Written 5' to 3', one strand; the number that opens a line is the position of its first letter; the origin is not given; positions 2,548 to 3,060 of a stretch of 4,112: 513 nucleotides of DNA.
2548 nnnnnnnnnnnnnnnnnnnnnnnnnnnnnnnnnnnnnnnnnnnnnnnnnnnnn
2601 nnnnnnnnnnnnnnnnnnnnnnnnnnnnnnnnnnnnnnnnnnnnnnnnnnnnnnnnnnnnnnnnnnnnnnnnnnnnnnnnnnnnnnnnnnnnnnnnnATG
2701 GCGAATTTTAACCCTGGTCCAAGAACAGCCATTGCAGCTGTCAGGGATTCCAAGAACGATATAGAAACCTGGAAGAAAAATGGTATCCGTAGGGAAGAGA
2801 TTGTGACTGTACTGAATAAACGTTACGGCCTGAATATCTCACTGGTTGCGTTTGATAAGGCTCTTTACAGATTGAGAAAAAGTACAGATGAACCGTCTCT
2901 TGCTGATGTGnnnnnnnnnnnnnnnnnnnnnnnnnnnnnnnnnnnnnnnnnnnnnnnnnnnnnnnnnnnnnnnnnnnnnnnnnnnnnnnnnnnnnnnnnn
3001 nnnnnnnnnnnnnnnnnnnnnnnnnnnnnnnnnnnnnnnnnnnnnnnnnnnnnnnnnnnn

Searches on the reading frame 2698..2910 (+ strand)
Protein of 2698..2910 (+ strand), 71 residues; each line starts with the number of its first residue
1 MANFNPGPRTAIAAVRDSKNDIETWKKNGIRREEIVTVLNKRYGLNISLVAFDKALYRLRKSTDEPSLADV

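Call 49: search_dna_similar(query=window:2698-2910:+, collection=plasmids, mode=protein, max_rows=60, rows=spread, max_evalue=0.001)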
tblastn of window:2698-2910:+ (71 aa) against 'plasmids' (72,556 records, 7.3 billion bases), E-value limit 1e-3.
Records with a match: 1305; places in all: 1363; records where one place covers at least 80% of the query: 116.
Best place of each record, by identity: >=99% 2; 95-99% 67; 80-90% 15; 60-80% 31; <60% 1190.
By first word of the organism name: Klebsiella 706; Escherichia 364; Enterobacter 93; Salmonella 51; Citrobacter 45; Shigella 17; Raoultella 8; Leclercia 6; Morganella 4; Proteus 3; and 7 more.
By predicted mobility (MOB-suite, as given by PLSDB): mobilizable 864; conjugative 349; non-mobilizable 92.
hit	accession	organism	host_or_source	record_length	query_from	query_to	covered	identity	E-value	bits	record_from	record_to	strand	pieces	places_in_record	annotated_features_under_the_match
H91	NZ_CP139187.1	Escherichia coli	-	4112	1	71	100%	100.0%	3e-40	145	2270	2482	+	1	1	hypothetical protein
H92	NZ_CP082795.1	Klebsiella pneumoniae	Homo sapiens,urine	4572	1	71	100%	98.6%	8e-40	144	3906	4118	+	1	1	hypothetical protein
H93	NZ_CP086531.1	Escherichia coli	Homo sapiens,stool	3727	1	71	100%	98.6%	9e-40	144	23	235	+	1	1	hypothetical protein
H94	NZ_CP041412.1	Escherichia coli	goat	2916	13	71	83%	96.7%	3e-21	125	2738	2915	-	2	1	hypothetical protein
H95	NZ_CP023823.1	Escherichia coli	Homo sapiens,Bacterial isolate,feces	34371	1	61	86%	60.7%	2e-17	81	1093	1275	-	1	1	hypothetical protein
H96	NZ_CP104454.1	Raoultella ornithinolytica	whole organism,wastewater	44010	1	61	86%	60.7%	2e-17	81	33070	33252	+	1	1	hypothetical protein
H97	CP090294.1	Escherichia coli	Homo sapiens,anal swab specimens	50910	8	61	76%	40.7%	2e-5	47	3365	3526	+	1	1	hypothetical protein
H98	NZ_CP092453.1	Escherichia coli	wastewater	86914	8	61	76%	40.7%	2e-5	47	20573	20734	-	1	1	stbA: plasmid stabilization protein StbA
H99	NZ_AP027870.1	Escherichia coli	Homo sapiens,whole organism,feces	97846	8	61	76%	40.7%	2e-5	47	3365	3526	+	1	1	stbA: plasmid stabilization protein StbA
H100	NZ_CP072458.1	Klebsiella pneumoniae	swine,genomic assembly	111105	8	61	76%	40.7%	2e-5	47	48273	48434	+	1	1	stbA: plasmid stabilization protein StbA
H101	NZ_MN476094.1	Escherichia coli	-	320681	8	61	76%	40.7%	2e-5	47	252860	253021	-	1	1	stbA: plasmid stabilization protein StbA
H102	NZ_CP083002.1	Klebsiella pneumoniae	Homo sapiens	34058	8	60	75%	39.6%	5e-5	46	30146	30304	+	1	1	hypothetical protein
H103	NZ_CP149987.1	Morganella morganii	-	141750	8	60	75%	39.6%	5e-5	45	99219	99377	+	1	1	hypothetical protein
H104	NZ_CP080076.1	Escherichia coli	Homo sapiens,tissue sample,Human feces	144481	8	61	76%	38.9%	4e-5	46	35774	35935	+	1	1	stbA: plasmid stabilization protein StbA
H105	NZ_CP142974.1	Klebsiella pneumoniae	cell culture,seawater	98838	8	61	76%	38.9%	4e-5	46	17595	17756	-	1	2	stbA: plasmid stabilization protein StbA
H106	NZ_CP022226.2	Escherichia coli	Homo sapiens,Culture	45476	8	61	76%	38.9%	4e-5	46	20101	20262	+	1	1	stbA: plasmid stabilization protein StbA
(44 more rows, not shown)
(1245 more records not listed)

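Call 50: get_annotated_region(hit=H96, flank=6000)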
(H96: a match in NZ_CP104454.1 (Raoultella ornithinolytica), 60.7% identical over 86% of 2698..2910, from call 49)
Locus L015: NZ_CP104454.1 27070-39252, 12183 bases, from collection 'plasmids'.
description: Raoultella ornithinolytica strain MQB_Silv_108 plasmid pMQB_Silv108.1, complete sequence
organism: Raoultella ornithinolytica (NCBI taxid 54291)
taxonomy: Bacteria; Pseudomonadota; Gammaproteobacteria; Enterobacterales; Enterobacteriaceae; Raoultella; Raoultella ornithinolytica
host: -; source: whole organism,wastewater; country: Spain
typing (MOB-suite, as given by PLSDB): conjugative; replicon rep_cluster_1760; relaxase MOBF; mating-pair formation MPF_T
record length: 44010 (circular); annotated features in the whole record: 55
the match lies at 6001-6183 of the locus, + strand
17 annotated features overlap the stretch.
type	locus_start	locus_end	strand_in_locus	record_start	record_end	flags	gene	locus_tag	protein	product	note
CDS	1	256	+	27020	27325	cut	-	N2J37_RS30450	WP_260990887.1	GNAT family protein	-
CDS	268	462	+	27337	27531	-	-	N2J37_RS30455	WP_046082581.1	hypothetical protein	-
CDS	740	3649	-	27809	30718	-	mobF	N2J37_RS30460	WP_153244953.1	MobF family relaxase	-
CDS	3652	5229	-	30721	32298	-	-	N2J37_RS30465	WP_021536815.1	type IV secretion system DNA-binding domain-containing protein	-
CDS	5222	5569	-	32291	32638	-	-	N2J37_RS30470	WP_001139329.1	hypothetical protein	-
CDS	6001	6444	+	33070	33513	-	-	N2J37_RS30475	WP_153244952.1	hypothetical protein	-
CDS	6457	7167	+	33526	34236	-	stbB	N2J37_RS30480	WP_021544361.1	StbB family protein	-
CDS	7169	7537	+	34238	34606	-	stbC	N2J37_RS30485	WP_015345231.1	plasmid stabilization protein StbC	-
CDS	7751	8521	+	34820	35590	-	-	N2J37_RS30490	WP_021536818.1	SprT-like domain-containing protein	-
CDS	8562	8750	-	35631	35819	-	-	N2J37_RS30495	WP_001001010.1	hypothetical protein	-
CDS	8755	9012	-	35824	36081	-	-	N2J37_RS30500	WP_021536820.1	hypothetical protein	-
CDS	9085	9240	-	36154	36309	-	-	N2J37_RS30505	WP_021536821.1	hypothetical protein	-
CDS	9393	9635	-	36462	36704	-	-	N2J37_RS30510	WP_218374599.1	hypothetical protein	-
CDS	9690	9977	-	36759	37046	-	-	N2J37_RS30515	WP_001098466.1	hypothetical protein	-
CDS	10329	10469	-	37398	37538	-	-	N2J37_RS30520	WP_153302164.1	hypothetical protein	-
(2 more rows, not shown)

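Call 51: get_annotated_region(hit=H106, flank=5000)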
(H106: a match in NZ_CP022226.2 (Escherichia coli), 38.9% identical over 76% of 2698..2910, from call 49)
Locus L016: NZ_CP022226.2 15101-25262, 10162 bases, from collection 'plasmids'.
description: Escherichia coli strain WCHEC96200 plasmid pNDM4_WCHEC96200, complete sequence
organism: Escherichia coli (NCBI taxid 562)
taxonomy: Bacteria; Pseudomonadota; Gammaproteobacteria; Enterobacterales; Enterobacteriaceae; Escherichia; Escherichia coli
host: -; source: Homo sapiens,Culture; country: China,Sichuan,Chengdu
typing (MOB-suite, as given by PLSDB): mobilizable; replicon IncFIA,rep_cluster_1418
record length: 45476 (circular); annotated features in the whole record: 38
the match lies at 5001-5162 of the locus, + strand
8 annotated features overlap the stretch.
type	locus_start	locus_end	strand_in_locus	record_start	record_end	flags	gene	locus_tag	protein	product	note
CDS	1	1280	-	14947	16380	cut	-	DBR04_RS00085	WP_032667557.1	DNA cytosine methyltransferase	-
CDS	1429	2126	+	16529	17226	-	-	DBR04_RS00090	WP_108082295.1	IS1 family transposase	-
CDS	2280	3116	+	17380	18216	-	-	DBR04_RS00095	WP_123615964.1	hypothetical protein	-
CDS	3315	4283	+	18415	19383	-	-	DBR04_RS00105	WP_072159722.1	IS5 family transposase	-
CDS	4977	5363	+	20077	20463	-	stbA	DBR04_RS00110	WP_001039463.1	plasmid stabilization protein StbA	-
CDS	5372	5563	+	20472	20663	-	-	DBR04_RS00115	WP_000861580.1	hypothetical protein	-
CDS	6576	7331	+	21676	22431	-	repE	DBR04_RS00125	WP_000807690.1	replication initiation protein RepE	-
CDS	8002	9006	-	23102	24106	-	-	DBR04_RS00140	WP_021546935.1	IS110-like element IS4321 family transposase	GO:0006313 - DNA transposition [Evidence IEA]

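Call 86: search_protein_families(proteins=[L015:5222-5569:-, L015:6001-6444:+], library=ncbifam, max_evalue=0.01)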
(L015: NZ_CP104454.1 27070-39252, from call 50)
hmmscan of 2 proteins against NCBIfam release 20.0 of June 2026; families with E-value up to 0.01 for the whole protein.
L015:5222-5569:- (115 aa): 0 families

L015:6001-6444:+ (147 aa): 1 family
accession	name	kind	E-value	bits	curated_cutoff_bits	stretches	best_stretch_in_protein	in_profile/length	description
NF041290.1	StbA_2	equivalog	3.3e-15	56.8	100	1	7-96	2-92/123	plasmid stabilization protein StbA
